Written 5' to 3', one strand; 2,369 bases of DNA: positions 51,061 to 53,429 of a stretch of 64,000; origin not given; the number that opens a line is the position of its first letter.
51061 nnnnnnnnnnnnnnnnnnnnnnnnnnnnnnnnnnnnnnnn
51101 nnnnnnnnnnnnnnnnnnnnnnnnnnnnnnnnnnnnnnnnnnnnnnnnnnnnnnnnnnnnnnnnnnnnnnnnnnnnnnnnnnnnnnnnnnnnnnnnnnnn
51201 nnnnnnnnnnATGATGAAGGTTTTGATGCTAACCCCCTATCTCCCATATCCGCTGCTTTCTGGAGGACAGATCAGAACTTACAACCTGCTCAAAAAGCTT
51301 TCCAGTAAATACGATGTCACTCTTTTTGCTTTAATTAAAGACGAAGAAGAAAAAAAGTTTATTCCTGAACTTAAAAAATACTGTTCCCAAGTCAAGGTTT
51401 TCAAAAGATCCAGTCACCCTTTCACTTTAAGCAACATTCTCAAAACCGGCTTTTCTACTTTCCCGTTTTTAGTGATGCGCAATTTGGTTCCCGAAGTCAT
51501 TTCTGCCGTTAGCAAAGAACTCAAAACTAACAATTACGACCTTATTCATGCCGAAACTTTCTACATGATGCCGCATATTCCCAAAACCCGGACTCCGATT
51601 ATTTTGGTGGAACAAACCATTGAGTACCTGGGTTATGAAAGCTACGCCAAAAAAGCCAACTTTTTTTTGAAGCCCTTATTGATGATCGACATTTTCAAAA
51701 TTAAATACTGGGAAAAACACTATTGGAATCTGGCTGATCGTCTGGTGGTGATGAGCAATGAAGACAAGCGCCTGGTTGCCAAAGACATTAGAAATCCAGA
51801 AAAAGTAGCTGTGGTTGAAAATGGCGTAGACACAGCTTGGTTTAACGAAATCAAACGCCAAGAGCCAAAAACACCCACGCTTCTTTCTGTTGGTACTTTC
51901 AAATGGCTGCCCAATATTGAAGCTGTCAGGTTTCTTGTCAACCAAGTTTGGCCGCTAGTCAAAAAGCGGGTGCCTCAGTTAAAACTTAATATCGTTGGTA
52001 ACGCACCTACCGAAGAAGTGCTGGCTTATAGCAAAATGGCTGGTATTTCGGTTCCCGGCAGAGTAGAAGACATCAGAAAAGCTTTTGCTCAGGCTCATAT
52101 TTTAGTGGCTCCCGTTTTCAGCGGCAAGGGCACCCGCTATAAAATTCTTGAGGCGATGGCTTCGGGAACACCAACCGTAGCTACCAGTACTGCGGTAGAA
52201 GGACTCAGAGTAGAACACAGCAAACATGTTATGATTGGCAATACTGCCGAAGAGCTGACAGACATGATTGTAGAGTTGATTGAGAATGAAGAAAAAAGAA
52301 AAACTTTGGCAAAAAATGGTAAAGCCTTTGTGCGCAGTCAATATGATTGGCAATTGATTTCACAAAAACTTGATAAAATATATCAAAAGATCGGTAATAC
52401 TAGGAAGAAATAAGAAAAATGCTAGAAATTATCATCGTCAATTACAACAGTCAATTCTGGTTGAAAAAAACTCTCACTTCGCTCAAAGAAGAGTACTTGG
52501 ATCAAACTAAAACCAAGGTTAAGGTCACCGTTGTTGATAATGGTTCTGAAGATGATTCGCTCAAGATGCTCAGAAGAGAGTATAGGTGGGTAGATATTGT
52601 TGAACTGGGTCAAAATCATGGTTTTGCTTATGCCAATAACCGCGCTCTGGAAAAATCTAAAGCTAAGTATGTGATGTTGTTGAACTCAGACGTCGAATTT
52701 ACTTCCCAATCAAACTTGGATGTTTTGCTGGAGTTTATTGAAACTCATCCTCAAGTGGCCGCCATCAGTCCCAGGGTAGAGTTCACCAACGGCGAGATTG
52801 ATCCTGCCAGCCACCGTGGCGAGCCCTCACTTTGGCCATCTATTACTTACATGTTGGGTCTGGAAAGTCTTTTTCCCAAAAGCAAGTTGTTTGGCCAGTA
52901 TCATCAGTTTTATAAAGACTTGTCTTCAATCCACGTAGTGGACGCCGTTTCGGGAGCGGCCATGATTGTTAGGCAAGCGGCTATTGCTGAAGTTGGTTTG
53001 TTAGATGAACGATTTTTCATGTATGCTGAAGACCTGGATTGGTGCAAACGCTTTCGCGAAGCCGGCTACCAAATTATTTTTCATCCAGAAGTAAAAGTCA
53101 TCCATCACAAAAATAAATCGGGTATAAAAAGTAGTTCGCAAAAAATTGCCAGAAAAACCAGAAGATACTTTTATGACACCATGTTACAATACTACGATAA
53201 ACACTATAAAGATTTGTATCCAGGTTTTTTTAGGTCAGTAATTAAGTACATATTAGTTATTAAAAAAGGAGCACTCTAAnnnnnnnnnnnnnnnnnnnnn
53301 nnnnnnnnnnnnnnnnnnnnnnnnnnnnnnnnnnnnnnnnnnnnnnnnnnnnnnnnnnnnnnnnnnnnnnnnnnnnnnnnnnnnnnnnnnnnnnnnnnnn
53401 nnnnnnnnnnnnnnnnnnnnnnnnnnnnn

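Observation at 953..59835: Exceptionally large, near-contiguous cell-surface glycan locus (about 27 glycosyltransferases) bracketing ruvCAB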

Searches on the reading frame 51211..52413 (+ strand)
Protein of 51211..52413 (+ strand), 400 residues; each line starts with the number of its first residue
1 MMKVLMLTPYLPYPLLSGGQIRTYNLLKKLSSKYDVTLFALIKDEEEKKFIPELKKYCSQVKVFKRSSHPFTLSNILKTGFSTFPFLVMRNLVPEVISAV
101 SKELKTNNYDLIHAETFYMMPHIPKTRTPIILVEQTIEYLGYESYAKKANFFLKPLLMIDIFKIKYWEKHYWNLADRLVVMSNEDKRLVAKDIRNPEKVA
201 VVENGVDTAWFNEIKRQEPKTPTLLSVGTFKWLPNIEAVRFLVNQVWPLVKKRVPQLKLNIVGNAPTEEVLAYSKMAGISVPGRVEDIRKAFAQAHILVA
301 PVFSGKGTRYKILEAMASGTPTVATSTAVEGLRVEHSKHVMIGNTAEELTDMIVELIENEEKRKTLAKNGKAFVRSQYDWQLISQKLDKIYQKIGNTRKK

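Call 9: search_protein_families(library=pfam, proteins=[window:51211-52413:+], max_evalue=0.001)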
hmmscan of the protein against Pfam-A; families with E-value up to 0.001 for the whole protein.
window:51211-52413:+ (400 aa): 4 families
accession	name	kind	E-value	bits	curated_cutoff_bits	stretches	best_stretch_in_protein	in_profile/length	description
PF13692.12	Glyco_trans_1_4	-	2.2e-24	86.8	27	1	222-359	2-142/142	Glycosyl transferases group 1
PF00534.26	Glycos_transf_1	-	6.9e-14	52.2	26.4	1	219-372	13-171/172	Glycosyl transferases group 1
PF13439.12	Glyco_transf_4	-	1e-13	52.1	28.5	1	18-209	3-169/170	Glycosyltransferase Family 4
PF13524.12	Glyco_trans_1_2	-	4.1e-10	40.2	25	1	252-383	10-138/144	Glycosyl transferase-like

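Call 79: search_protein_families(library=ncbifam, proteins=[window:51211-52413:+], max_evalue=1e-8)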
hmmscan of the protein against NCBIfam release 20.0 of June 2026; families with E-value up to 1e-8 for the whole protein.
window:51211-52413:+ (400 aa): 10 families
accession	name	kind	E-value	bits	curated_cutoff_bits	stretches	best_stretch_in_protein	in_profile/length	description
TIGR03087.1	stp1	hypoth_equivalog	2e-66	224.8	316.65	1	4-392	1-395/397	TIGR03087 family PEP-CTERM/XrtA system glycosyltransferase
TIGR03088.1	stp2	hypoth_equivalog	2.5e-15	56.4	409.05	1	169-393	131-372/374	TIGR03088 family PEP-CTERM/XrtA system glycosyltransferase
TIGR04063.1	stp3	hypoth_equivalog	1.4e-13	50.5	442.05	1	168-394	151-395/397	TIGR04063 family PEP-CTERM/XrtA system glycosyltransferase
NF041876.1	EPS_EpsE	equivalog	2.3e-10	40.3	400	1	172-384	159-386/389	exopolysaccharide biosynthesis GT4 family glycosyltransferase EpsE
TIGR03449.1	mycothiol_MshA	equivalog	3e-10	39.6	462.5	1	169-394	159-403/406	D-inositol-3-phosphate glycosyltransferase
NF049987.1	DaglGlyslTfaseDgs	equivalog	1.1e-09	37.7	500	1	283-398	218-331/332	processive diacylglycerol alpha-glucosyltransferase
TIGR02149.1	glgA_Coryne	subfamily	1.4e-09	37.6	302.4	0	286-394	275-390/391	glycogen synthase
NF041010.1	glycosy_Agl16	equivalog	4.3e-09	35.7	575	0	312-393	270-350/352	glycosylation protein Agl16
NF053513.1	Gtran_IagA_BgsA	equivalog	5.8e-09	35.4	460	0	276-394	215-331/333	LTA glycolipid anchor biosynthesis glycosyltransferase, IagA/BgsA family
TIGR04157.1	glyco_rSAM_CFB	subfamily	6.8e-09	35.2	400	0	167-391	162-406/406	TIGR04157 family glycosyltransferase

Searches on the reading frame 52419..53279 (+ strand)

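Call 10: search_protein_families(library=pfam, proteins=[window:52419-53279:+], max_evalue=0.001)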
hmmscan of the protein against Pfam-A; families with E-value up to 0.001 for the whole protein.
window:52419-53279:+ (286 aa): 5 families
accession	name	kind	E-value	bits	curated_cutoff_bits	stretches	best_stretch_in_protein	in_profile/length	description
PF00535.33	Glycos_transf_2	-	1.3e-20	74.5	23.3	1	4-143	2-132/168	Glycosyl transferase family 2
PF13641.12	Glyco_tranf_2_3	-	3.6e-09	37.4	27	1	4-248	5-226/230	Glycosyltransferase like family 2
PF13712.12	Glyco_tranf_2_5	-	3.2e-08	34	27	1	58-113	30-85/210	Glycosyltransferase like family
PF13506.12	Glyco_transf_21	-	2.7e-06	27.4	21.7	1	160-248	86-171/174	Glycosyl transferase family 21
PF13632.12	Glyco_trans_2_3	-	4.9e-06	26.9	27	1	174-250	69-143/198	Glycosyl transferase family group 2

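Call 79: search_protein_families(library=ncbifam, proteins=[window:52419-53279:+], max_evalue=1e-8)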
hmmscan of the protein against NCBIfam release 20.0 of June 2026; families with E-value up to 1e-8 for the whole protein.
window:52419-53279:+ (286 aa): 8 families
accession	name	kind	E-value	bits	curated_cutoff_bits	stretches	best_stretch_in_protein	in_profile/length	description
TIGR03965.1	mycofact_glyco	equivalog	6.6e-18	64.8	280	0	174-231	226-282/467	mycofactocin biosynthesis glycosyltransferase MftF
TIGR01556.1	rhamnosyltran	subfamily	3.6e-16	59.2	200.55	0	18-119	6-111/281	rhamnosyltransferase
NF041875.1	EPS_EpsD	equivalog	6.9e-16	58.5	370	1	2-238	1-215/325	exopolysaccharide biosynthesis glycosyltransferase EpsD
TIGR03937.1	PgaC_IcaA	equivalog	7.5e-14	51.5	422.3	1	3-120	48-165/407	poly-beta-1,6-N-acetyl-D-glucosamine synthase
NF038302.1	EPS_HpsE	equivalog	9.1e-14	51.1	300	1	3-234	4-227/307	hormogonium polysaccharide biosynthesis glycosyltransferase HpsE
NF047683.1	TeichurnBiosyTuaG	equivalog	6.1e-11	42.4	400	1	3-111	9-115/252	teichuronic acid biosynthesis protein TuaG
NF038299.1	EPS_HpsN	equivalog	2e-10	40.2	425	1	2-251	3-239/317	hormogonium polysaccharide biosynthesis glycosyltransferase HpsN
TIGR03111.1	glyc2_xrt_Gpos1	hypoth_equivalog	9.3e-10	37.9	363.95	1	3-118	52-167/439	TIGR03111 family XrtG-associated glycosyltransferase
